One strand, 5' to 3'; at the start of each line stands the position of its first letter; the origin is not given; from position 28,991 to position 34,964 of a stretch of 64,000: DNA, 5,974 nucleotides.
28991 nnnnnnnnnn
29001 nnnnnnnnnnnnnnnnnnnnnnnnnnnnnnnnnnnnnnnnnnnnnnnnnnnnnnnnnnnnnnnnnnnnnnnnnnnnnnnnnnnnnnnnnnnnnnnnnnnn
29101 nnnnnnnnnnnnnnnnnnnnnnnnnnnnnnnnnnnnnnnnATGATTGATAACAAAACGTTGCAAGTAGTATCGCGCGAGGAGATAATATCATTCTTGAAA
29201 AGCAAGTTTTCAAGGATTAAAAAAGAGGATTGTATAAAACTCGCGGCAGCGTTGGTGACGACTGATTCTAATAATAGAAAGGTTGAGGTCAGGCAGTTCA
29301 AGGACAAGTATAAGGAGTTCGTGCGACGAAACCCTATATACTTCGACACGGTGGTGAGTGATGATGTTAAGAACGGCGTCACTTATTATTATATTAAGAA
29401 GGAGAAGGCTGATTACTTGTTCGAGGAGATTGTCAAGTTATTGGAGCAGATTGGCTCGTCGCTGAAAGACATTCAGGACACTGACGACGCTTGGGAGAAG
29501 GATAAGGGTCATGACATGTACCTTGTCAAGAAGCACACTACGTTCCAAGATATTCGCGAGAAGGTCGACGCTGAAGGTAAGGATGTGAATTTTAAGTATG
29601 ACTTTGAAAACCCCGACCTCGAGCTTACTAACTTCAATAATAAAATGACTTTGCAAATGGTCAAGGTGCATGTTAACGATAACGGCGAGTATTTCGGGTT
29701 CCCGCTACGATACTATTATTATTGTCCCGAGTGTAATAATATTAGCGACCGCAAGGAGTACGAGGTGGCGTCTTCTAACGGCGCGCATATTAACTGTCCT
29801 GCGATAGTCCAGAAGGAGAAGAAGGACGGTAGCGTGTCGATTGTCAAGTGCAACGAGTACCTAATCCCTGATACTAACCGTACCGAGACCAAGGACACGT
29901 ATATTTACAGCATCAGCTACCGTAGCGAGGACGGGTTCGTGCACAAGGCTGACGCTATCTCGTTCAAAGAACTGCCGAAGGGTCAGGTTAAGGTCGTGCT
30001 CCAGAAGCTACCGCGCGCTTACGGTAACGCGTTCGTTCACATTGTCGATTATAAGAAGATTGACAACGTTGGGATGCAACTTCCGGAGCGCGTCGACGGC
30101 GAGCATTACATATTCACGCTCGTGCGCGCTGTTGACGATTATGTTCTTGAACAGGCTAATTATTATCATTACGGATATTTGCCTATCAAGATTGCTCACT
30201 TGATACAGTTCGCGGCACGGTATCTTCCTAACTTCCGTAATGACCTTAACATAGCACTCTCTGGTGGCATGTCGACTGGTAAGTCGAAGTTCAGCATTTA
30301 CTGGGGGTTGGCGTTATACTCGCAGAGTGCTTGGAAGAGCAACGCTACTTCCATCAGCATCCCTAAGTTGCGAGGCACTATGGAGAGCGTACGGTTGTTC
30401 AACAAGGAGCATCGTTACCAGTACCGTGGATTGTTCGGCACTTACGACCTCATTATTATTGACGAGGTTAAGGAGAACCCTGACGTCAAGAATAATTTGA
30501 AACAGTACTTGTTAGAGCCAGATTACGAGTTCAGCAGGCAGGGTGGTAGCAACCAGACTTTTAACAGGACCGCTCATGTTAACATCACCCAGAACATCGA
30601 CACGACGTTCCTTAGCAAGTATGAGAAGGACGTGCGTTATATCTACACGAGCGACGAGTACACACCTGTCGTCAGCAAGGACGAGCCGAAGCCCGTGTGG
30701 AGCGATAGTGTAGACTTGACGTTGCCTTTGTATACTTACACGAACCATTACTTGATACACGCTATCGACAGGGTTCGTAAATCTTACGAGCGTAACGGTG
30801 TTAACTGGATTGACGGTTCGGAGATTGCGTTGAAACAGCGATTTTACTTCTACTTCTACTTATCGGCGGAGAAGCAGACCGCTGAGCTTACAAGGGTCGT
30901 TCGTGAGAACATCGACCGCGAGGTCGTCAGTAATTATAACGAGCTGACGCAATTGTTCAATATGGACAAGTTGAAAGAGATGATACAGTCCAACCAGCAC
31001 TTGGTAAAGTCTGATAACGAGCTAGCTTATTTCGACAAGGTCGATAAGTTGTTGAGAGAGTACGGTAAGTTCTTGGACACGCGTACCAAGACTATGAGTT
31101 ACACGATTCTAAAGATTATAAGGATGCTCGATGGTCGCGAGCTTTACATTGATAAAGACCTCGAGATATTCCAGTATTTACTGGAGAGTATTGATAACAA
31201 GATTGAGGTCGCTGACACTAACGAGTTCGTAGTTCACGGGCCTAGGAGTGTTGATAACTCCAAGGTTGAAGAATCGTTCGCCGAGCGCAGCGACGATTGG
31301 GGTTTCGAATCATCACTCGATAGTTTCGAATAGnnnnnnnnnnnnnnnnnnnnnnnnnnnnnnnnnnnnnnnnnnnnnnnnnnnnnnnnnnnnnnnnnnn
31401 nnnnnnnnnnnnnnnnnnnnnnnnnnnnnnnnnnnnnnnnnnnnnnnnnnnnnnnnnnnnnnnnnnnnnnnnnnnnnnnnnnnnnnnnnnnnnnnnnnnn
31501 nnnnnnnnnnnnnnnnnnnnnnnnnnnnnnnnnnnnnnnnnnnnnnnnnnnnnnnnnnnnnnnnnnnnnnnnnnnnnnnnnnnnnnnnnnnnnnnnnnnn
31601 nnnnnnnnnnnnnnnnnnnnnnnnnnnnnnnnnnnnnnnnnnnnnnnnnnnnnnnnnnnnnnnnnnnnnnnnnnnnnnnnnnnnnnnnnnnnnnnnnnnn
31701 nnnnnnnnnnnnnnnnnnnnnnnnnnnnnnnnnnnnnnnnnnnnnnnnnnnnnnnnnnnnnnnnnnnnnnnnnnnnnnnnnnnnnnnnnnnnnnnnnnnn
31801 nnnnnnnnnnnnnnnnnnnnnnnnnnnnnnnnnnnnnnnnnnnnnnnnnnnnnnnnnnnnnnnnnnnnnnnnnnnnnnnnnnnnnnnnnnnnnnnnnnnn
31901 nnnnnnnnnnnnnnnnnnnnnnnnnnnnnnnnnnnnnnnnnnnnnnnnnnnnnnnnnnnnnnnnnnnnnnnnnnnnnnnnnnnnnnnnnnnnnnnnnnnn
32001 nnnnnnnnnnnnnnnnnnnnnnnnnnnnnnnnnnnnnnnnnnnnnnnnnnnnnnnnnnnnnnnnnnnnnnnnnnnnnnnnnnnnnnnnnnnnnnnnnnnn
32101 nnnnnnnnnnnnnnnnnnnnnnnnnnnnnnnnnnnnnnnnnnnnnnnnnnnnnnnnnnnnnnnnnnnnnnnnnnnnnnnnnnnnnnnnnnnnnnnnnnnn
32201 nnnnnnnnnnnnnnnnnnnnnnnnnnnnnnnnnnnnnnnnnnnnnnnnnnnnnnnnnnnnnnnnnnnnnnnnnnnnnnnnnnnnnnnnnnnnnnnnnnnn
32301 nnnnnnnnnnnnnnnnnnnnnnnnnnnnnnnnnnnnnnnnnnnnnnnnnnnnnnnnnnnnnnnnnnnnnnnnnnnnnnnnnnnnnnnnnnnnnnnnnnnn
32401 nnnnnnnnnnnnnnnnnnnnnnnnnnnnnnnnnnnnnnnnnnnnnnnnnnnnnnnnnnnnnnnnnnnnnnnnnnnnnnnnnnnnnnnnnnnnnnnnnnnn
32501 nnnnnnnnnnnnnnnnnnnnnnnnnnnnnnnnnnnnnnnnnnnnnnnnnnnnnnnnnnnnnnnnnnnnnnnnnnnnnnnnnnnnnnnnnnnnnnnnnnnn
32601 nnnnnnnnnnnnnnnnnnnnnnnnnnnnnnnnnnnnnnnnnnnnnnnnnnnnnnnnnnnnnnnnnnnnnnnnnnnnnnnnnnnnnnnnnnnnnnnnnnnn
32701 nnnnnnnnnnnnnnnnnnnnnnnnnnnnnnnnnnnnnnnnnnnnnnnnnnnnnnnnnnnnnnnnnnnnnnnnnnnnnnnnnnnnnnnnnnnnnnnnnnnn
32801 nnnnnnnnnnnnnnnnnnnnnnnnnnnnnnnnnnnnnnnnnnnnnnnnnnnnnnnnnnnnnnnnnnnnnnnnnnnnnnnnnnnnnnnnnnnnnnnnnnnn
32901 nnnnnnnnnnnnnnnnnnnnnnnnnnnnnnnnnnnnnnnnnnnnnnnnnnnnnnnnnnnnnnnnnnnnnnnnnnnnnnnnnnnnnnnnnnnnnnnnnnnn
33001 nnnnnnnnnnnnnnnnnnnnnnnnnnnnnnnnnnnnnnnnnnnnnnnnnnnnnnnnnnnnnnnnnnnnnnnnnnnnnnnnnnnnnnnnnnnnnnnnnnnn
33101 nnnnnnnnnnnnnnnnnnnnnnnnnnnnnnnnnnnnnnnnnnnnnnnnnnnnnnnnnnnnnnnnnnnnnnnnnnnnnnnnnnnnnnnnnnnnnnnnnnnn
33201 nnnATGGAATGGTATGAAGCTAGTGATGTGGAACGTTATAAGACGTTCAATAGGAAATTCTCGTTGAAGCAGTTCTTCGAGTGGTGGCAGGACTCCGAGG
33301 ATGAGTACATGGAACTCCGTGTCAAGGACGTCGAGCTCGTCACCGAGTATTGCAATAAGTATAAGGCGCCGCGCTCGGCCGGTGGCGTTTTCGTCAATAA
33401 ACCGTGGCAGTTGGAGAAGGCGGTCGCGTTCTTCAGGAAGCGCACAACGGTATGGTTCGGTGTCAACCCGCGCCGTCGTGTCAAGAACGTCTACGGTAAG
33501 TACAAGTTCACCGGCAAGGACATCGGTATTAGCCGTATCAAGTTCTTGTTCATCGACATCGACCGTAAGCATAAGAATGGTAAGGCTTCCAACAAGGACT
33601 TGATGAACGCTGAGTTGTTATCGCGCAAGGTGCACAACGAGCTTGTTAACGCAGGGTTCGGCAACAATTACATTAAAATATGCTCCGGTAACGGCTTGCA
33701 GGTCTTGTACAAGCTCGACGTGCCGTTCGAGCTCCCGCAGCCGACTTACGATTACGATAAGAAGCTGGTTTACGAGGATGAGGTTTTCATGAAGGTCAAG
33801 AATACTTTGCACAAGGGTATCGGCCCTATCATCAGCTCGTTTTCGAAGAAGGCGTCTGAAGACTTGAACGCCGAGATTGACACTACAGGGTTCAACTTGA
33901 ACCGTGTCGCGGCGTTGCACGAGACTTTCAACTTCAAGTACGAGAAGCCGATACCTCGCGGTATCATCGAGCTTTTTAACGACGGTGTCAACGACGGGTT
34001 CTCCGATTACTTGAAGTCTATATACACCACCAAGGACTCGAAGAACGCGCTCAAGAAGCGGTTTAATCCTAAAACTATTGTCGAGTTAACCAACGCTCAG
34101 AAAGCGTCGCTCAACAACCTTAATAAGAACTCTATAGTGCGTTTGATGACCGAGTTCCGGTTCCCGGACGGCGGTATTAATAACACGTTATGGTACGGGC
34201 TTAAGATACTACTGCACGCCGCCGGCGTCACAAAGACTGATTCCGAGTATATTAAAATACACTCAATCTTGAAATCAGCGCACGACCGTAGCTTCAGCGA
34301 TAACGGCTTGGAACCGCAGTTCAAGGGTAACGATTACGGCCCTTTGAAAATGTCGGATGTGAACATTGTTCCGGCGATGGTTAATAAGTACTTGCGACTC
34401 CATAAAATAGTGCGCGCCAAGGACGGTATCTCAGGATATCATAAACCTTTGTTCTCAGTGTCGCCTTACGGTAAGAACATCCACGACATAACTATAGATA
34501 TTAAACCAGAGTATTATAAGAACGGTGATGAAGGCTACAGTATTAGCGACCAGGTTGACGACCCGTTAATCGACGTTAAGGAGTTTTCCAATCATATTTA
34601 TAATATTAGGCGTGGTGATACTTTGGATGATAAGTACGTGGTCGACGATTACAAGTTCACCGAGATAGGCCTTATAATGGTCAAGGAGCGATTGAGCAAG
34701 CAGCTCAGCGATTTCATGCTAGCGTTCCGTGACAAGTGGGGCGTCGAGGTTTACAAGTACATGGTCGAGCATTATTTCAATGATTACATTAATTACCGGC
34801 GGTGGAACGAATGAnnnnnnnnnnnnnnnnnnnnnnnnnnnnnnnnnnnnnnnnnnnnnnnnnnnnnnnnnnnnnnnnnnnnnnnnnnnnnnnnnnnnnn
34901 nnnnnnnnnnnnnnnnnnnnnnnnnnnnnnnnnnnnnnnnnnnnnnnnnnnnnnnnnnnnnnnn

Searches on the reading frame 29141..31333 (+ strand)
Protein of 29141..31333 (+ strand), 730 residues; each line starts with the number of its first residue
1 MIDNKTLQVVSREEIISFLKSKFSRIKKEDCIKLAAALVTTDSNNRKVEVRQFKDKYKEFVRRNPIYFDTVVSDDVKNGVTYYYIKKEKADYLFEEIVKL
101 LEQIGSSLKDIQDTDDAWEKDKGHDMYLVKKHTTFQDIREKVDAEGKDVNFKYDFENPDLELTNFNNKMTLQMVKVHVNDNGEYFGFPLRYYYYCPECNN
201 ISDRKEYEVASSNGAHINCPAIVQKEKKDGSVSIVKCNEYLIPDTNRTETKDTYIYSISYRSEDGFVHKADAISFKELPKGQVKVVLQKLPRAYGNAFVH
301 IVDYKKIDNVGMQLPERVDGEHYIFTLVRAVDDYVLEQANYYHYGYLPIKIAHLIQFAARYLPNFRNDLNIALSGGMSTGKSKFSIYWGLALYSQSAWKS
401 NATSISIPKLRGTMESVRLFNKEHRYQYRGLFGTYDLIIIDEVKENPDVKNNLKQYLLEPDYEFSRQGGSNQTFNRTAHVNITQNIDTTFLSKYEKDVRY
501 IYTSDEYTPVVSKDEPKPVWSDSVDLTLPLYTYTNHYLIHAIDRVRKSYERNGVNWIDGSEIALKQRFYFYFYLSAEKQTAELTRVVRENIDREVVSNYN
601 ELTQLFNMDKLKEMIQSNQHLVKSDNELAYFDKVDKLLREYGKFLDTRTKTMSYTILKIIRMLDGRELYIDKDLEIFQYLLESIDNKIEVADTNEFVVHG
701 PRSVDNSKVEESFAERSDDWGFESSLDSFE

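Call 10: search_protein_families(library=pfam, proteins=[window:29141-31333:+], max_evalue=0.01)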
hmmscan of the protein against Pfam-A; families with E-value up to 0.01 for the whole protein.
window:29141-31333:+ (730 aa): 0 families

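Call 15: search_protein_families(library=phrogs, proteins=[window:29141-31333:+], max_evalue=0.001)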
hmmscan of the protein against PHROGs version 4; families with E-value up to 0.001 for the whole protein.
window:29141-31333:+ (730 aa): 0 families

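Call 71: search_solved_structures(query=window:29141-31333:+, max_evalue=0.1)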
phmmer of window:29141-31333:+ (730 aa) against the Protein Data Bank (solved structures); distinct sequences matched with E-value up to 0.1: 0.

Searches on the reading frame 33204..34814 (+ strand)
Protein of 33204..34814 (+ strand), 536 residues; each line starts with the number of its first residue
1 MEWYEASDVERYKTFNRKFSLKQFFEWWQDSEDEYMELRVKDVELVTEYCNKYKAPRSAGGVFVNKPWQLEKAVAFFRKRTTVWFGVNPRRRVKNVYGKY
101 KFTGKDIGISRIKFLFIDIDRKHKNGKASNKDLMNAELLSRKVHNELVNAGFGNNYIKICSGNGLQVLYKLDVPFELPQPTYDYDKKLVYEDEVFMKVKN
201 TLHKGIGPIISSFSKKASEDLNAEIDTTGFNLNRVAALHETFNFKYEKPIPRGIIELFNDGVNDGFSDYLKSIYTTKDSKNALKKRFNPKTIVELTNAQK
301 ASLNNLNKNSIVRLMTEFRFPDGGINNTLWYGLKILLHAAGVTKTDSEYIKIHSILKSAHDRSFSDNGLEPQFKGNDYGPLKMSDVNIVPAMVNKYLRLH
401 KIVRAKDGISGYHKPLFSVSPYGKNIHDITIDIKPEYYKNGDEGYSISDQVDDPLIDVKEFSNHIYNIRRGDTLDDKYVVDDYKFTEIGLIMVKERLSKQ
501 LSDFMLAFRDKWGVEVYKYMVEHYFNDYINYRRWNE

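Call 10: search_protein_families(library=pfam, proteins=[window:33204-34814:+], max_evalue=0.01)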
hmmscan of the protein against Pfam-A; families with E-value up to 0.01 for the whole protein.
window:33204-34814:+ (536 aa): 0 families

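Call 15: search_protein_families(library=phrogs, proteins=[window:33204-34814:+], max_evalue=0.001)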
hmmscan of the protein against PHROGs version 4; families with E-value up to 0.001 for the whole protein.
window:33204-34814:+ (536 aa): 0 families

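Call 72: search_solved_structures(query=window:33204-34814:+, max_evalue=0.1)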
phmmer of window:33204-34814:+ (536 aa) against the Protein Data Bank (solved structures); distinct sequences matched with E-value up to 0.1: 0.
